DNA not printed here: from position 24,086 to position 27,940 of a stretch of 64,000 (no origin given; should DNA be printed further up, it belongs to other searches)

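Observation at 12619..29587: A ~17 kb block of unassignable genes dominated by three giant coiled-coil / glycine-zipper proteins and a polytopic membrane protein: candidate undescribed envelope apparatus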

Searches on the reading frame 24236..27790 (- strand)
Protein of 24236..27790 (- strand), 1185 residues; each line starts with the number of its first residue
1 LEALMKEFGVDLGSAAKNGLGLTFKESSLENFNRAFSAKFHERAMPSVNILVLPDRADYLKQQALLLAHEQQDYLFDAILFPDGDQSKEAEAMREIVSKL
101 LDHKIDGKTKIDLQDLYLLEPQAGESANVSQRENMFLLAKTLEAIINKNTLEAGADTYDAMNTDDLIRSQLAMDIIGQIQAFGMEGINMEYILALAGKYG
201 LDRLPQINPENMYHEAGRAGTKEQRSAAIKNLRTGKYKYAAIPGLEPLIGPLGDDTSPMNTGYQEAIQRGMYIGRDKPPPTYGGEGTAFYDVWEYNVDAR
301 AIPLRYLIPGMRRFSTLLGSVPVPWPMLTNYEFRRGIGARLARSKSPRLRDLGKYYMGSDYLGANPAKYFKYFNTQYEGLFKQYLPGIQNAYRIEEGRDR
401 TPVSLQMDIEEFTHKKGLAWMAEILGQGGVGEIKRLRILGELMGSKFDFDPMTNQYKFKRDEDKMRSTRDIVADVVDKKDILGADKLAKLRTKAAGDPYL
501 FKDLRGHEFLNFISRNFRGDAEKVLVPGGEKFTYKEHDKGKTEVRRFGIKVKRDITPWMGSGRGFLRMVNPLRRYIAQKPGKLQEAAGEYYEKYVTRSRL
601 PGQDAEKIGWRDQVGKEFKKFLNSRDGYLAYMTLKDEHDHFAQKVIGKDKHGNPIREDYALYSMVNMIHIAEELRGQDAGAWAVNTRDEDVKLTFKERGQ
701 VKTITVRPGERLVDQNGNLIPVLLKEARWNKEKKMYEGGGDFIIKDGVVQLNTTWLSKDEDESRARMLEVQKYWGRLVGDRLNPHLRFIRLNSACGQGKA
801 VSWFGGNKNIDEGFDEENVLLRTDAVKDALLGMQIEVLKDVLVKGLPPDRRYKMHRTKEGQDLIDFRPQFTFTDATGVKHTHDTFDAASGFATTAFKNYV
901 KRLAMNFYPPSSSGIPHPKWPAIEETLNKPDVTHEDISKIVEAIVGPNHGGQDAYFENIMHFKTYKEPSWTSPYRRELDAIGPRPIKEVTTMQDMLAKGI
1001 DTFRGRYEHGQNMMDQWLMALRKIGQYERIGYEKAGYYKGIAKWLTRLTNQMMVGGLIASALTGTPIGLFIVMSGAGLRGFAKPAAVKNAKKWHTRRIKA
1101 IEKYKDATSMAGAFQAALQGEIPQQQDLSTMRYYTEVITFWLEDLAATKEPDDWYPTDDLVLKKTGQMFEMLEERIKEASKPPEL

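Call 54: find_homologous_proteins(query=window:24236-27667:-, max_evalue=0.001)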
Query window:24236-27667:- (1144 aa): 2 proteins with E <= 0.001 among 8000 candidates.
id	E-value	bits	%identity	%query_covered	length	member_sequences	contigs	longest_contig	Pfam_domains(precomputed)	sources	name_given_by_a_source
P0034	0.0e+0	2649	100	100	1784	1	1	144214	-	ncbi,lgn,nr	ncbi:hypothetical protein JW978_02225 [Candidatus Dojkabacteria bacterium]|nr:hypothetical protein [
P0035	8.9e-236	803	40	99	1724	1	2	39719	-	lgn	-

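Call 63: search_solved_structures(query=A3, max_evalue=10)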
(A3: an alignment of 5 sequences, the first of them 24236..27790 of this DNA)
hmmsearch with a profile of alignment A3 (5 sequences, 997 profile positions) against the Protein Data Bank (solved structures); distinct sequences matched with E-value up to 10: 0.

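Call 79: find_encoding_contigs(protein=P0035, flank=10000, max_places=2)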
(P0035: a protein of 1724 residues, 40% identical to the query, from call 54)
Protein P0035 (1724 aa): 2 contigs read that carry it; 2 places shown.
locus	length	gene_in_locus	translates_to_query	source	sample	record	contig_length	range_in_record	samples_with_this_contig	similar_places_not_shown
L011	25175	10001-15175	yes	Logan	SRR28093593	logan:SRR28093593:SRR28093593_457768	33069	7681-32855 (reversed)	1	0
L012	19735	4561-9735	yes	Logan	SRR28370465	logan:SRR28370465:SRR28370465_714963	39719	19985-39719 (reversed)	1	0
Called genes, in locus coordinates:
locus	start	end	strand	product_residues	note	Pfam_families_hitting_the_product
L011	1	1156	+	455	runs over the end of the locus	?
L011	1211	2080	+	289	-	PF02775:TPP_enzyme_C, PF12367:PFO_beta_C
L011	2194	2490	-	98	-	PF13031:DUF3892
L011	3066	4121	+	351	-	PF02498:Bro-N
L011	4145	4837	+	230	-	PF00160:Pro_isomerase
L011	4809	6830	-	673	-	PF08308:PEGA, PF07676:PD40 (faint)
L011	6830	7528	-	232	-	PF04542:Sigma70_r2, PF04545:Sigma70_r4, PF08281:Sigma70_r4_2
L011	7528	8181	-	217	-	PF01923:Cob_adeno_trans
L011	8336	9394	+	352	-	-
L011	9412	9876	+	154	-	-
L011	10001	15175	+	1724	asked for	-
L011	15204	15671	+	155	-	-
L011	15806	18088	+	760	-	-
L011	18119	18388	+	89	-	-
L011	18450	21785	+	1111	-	-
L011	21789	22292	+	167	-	-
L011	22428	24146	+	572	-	-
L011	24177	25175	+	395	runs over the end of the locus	-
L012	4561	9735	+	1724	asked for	-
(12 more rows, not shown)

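Call 82: search_protein_representatives(protein=window:24236-27790:-)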
Query: 1185 residues. Proteins with E-value up to 0.001 (for the whole library): 13; up to 1e-10: 8; up to 1e-30: 7. The best 13 are listed.
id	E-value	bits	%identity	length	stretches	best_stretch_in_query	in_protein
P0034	0.0e+00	2741.0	100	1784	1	1-1185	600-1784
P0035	1.7e-243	827.3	43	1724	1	2-1177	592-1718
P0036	3.3e-134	465.3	34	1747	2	579-1178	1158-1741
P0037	5.2e-122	424.9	32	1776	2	583-1172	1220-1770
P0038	4.2e-119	415.3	33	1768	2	570-1177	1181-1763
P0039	6.6e-54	199.4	28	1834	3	769-1178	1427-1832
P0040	3.6e-50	187.0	27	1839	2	772-1174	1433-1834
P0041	2.7e-27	111.3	38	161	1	1023-1178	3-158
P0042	8.0e-09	50.1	26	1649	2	1007-1169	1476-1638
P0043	4.4e-06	41.0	24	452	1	1000-1169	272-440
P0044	6.5e-06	40.4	25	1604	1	955-1169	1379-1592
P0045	1.8e-04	35.6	32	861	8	580-621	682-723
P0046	7.8e-04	33.5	24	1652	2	1012-1170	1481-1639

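Call 86: find_encoding_contigs(protein=P0039, flank=10000, max_places=1)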
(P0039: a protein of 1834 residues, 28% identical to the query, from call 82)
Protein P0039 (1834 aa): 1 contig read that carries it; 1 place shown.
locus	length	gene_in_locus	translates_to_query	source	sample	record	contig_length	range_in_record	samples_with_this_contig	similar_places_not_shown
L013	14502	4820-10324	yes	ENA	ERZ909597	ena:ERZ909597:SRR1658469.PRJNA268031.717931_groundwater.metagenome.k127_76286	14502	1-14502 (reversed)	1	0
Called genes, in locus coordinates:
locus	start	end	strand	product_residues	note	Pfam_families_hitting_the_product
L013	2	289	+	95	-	?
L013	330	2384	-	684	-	PF08308:PEGA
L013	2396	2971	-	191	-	PF04542:Sigma70_r2, PF08281:Sigma70_r4_2, PF04545:Sigma70_r4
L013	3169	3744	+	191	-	PF01923:Cob_adeno_trans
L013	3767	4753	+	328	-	-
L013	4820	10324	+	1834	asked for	-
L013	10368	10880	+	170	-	-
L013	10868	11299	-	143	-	-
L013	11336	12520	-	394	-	-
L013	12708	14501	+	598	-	?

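Call 87: find_encoding_contigs(protein=P0044, flank=10000, max_places=1)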
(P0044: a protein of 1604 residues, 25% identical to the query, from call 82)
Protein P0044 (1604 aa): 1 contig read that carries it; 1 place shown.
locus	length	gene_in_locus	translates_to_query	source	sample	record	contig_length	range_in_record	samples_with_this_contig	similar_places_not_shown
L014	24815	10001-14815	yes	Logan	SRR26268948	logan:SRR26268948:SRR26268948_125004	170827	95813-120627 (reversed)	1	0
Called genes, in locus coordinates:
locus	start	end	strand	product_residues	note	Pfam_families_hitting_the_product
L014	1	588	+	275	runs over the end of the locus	PF00800:PDT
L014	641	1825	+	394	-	PF00155:Aminotran_1_2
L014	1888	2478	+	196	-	PF17032:Zn_ribbon_15 (faint), PF12773:DZR, PF13240:Zn_Ribbon_1 (faint)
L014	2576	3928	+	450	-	-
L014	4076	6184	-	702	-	PF08308:PEGA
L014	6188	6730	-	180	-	PF04542:Sigma70_r2, PF08281:Sigma70_r4_2, PF04545:Sigma70_r4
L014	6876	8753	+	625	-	PF02878:PGM_PMM_I, PF02879:PGM_PMM_II, PF02880:PGM_PMM_III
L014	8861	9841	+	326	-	PF01933:CofD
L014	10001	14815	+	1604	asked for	-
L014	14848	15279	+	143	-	-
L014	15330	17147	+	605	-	-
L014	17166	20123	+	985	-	-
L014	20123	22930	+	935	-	-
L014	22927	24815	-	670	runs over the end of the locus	-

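Call 103: predict_structure(alignment_id=A7)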
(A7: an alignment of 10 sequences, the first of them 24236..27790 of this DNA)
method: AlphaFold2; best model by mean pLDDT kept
length: 1185 residues; sequences in the alignment: 10
mean_pLDDT: 62.4   pTM: 0.50
mean pLDDT of the five models: 62.4, 60.5, 58.1, 55.3, 53.5
residues with pLDDT >= 90: 22; 70-90: 516; 50-70: 279; < 50: 368
segments of 3 or more residues with pLDDT < 50: 1-4, 7-10, 17-25, 27-49, 53-65, 122-125, 154-158, 214-299, 312-318, 321-324, 360-363, 374-376, 383-404, 473-615, 676-679, 807-812, 1147-1160, 1180-1185
pLDDT, mean of each block of 10 residues (from residue 1): 49 51 47 44 45 45 48 55 61 77 61 60 55 84 82 53 73 83 82 87 67 41 37 32 32 36 37 35 28 39 55 47 51 63 56 57 54 50 41 27 57 82 84 89 86 83 83 48 41 43 36 35 31 27 27 27 35 32 37 37 36 48 76 89 78 79 89 61 81 80 77 87 84 73 86 66 73 83 73 87 56 66 84 82 85 76 77 71 58 82 80 70 85 85 70 75 67 80 83 80 80 73 71 74 75 73 64 69 70 72 76 80 73 65 49 39 55 59 43
secondary structure, 60 per line:
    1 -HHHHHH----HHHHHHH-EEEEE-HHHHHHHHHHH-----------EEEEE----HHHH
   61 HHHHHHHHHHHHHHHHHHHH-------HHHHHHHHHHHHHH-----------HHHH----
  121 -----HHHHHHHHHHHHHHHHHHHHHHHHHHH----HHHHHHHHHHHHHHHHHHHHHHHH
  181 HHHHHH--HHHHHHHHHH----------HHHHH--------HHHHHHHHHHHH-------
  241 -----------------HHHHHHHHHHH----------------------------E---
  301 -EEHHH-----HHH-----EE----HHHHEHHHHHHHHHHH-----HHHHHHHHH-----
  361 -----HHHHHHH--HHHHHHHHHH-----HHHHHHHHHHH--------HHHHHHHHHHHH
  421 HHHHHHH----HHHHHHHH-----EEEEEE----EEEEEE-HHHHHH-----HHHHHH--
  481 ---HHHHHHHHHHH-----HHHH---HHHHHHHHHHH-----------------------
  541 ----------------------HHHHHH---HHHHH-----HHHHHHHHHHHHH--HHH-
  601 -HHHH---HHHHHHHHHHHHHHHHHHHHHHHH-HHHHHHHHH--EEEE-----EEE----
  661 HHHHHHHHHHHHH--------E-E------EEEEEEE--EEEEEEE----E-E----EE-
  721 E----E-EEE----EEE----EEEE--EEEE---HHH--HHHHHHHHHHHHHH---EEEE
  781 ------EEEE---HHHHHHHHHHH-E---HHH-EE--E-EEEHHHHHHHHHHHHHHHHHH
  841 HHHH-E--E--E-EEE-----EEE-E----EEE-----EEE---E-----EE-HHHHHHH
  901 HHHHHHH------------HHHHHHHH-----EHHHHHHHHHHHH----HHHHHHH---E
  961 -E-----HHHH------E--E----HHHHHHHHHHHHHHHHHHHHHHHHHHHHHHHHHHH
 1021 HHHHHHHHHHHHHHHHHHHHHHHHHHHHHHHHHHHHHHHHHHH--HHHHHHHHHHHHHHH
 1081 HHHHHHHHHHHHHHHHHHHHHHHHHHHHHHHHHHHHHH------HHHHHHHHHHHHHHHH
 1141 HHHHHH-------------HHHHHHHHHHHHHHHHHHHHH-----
elements in order (helices of 4 or more, strands of 3 or more residues): H2-7 H12-18 E20-24 H26-36 E48-52 H57-80 H88-101 H113-116 H126-152 H157-186 H189-198 H209-213 H222-233 H258-268 H326-329 H331-341 H347-355 H366-372 H375-384 H390-400 H409-427 H432-439 E445-450 E455-460 H462-467 H473-478 H484-494 H500-503 H507-517 H563-568 H572-576 H582-594 H602-605 H609-632 H634-642 E645-648 E654-656 H661-673 E691-697 E700-706 E728-730 E735-737 E742-745 E748-751 H760-773 E777-780 E787-790 H794-804 E820-822 H823-844 E854-856 E862-864 E871-873 E879-881 H894-907 H920-927 H934-945 H950-956 H968-971 H986-1063 H1066-1118 H1125-1146 H1160-1180

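Call 105: fold_search(model_id=the predicted structure, library=pdb)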
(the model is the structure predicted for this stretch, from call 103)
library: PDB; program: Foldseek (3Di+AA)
matches with E <= 10: 268; with E <= 0.001: 0
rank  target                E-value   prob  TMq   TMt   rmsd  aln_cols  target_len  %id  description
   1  1jch_A                5.8e-01  0.44  0.07  0.15  18.2       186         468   10  Crystal Structure of Colicin E3 in Complex with its Immunity Protein (released 2001-11-30)
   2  3na7                  7.3e-01  0.60  0.09  0.31  23.1       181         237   14  2.2 Angstrom Structure of the HP0958 Protein from Helicobacter pylori CCUG 17874 (released 2010-09-22)
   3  5ona_A                7.9e-01  0.09  0.04  0.15  21.1       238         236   15  Drosophila Bag-of-marbles CBM peptide bound to human CAF40-CNOT1 (released 2017-12-27)
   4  2i1k                  9.0e-01  0.12  0.09  0.18  26.1       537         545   10  Moesin from Spodoptera frugiperda reveals the coiled-coil domain at 3.0 angstrom resolution (released 2006-12-19)
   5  1qu7_A                1.1e+00  0.20  0.05  0.21  31.7       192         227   10  FOUR HELICAL-BUNDLE STRUCTURE OF THE CYTOPLASMIC DOMAIN OF A SERINE CHEMOTAXIS RECEPTOR (released 2000-07-12)
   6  2rai_A                1.1e+00  0.18  0.09  0.23  32.5       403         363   11  The PX-BAR membrane remodeling unit of Sorting Nexin 9 (released 2007-12-11)
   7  5c22_A                1.1e+00  0.08  0.05  0.18  27.6       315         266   12  Crystal structure of Zn-bound HlyD from E. coli (released 2016-02-17)
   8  9a69_B                1.5e+00  0.23  0.06  0.09  30.1       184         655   13  Integrative model of MCPB-MCPC by crosslinking MS and deep learning (released 2024-09-18)
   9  7aal_A                1.6e+00  0.69  0.10  0.34  37.7       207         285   14  Crystal structure of the F-BAR domain of PSTIPIP1, G258A mutant (released 2022-02-23)
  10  7aam_A                1.7e+00  0.69  0.10  0.35  37.7       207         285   14  Crystal structure of the F-BAR domain of PSTIPIP1 bound to the CTH domain of the phosphatase LYP (released 2022-02-23)
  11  8d9p                  1.7e+00  0.18  0.06  0.26  19.4       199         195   12  De Novo Photosynthetic Reaction Center Protein Equipped with Heme B and Mn(II) cations (released 2022-09-28)
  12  4bne_B                1.7e+00  0.14  0.07  0.20  37.5       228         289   10  Pacsin2 Interacts with Membranes and Actin-Filaments (released 2014-05-14)
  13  9s9k_A                1.7e+00  0.23  0.06  0.29  26.1       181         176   12  S. islandicus CdvB (semi open) (released 2026-01-28)
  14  6grj_E                1.7e+00  0.23  0.07  0.19  30.5       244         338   15  Structure of the AhlB pore of the tripartite alpha-pore forming toxin, AHL, from Aeromonas hydrophila. (released 2019-07-03)
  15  5c22_B                1.7e+00  0.08  0.06  0.20  27.7       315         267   12  Crystal structure of Zn-bound HlyD from E. coli (released 2016-02-17)
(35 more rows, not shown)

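Call 112: search_protein_families(library=pfam, proteins=[L014:17166-20123:+, L011:8336-9394:+], max_evalue=0.01)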
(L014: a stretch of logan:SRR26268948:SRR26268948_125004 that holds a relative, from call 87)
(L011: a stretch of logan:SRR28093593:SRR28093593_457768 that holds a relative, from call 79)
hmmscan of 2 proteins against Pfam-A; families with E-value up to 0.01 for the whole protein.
L014:17166-20123:+ (985 aa): 1 family
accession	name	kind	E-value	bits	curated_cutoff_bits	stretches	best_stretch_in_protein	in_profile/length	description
PF12896.12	ANAPC4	-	0.0012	18.8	23.1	1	765-877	4-122/203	Anaphase-promoting complex, cyclosome, subunit 4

L011:8336-9394:+ (352 aa): 0 families
